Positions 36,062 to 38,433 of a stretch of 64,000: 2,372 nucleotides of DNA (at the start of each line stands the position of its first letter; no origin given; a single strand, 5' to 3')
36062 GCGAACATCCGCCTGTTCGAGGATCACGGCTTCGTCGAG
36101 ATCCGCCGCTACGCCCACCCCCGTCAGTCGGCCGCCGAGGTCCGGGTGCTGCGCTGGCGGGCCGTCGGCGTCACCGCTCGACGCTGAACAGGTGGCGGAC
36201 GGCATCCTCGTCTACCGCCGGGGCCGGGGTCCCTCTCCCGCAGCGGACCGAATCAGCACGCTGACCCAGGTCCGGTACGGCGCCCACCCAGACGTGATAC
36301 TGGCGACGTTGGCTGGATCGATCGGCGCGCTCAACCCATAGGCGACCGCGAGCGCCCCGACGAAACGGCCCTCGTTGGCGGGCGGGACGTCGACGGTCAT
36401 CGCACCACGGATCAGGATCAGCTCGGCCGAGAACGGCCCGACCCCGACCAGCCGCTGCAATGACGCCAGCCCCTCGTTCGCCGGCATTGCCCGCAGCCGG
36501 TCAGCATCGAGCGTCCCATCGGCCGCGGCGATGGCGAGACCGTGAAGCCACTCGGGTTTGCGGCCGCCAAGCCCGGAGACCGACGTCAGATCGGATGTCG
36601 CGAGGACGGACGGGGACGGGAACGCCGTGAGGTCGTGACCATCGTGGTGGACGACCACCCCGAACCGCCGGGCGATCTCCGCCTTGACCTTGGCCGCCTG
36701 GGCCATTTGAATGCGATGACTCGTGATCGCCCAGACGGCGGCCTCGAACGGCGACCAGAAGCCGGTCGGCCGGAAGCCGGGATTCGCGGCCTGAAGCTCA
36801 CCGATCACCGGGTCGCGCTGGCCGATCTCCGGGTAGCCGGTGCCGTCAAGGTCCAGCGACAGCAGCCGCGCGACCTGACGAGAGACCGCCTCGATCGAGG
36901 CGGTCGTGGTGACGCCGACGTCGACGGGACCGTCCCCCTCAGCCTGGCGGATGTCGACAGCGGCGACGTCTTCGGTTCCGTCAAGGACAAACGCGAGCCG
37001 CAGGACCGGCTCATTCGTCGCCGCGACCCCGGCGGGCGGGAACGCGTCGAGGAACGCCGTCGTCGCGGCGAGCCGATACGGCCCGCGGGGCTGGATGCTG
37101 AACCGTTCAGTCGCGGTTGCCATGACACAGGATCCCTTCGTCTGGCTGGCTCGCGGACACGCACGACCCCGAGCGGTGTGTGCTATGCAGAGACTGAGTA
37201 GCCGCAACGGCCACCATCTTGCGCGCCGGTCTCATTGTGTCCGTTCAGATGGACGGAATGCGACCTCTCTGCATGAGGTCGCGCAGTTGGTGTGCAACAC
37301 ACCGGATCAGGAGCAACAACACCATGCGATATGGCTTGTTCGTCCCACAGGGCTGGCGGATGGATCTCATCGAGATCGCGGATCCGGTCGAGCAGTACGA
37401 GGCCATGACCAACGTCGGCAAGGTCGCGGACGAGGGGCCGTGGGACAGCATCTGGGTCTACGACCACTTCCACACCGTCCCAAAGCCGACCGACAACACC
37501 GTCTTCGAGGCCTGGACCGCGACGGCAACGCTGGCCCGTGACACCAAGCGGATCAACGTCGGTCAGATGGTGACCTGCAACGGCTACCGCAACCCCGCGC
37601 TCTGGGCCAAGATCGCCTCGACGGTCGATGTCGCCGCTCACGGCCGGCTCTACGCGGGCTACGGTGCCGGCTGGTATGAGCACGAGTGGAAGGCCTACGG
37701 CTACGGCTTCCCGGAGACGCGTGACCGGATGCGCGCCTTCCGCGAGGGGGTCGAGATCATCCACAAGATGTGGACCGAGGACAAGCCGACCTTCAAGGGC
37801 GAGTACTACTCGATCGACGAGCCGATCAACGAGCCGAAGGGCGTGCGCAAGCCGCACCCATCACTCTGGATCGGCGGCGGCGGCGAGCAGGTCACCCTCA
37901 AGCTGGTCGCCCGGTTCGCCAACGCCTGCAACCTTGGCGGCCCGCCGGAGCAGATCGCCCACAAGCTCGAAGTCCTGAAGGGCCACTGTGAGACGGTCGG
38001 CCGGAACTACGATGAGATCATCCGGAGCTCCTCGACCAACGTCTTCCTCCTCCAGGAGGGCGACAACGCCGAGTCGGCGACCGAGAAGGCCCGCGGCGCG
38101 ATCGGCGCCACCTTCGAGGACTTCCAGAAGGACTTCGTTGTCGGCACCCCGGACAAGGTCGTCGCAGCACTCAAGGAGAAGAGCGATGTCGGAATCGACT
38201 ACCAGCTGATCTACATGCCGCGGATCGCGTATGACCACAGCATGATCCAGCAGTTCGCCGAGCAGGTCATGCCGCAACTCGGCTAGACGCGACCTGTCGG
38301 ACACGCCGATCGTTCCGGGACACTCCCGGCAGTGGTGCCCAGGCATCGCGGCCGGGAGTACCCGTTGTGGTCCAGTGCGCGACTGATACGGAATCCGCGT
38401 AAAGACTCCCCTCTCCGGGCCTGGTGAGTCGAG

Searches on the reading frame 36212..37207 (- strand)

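Call 17: search_protein_families(library=pfam, proteins=[window:36212-37207:-], max_evalue=0.001)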
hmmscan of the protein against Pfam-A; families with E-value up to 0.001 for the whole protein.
window:36212-37207:- (331 aa): 1 family
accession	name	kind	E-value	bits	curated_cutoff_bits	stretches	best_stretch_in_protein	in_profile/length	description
PF06029.17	AlkA_N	-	0.00057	20.5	26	1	38-151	4-117/118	AlkA N-terminal domain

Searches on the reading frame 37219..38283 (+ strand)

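Call 17: search_protein_families(library=pfam, proteins=[window:37219-38283:+], max_evalue=0.001)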
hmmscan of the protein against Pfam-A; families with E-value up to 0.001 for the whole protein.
window:37219-38283:+ (355 aa): 1 family
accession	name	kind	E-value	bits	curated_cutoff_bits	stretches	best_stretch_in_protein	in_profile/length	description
PF00296.26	Bac_luciferase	-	1.2e-37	130.4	27.9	1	36-295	1-245/314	Luciferase-like monooxygenase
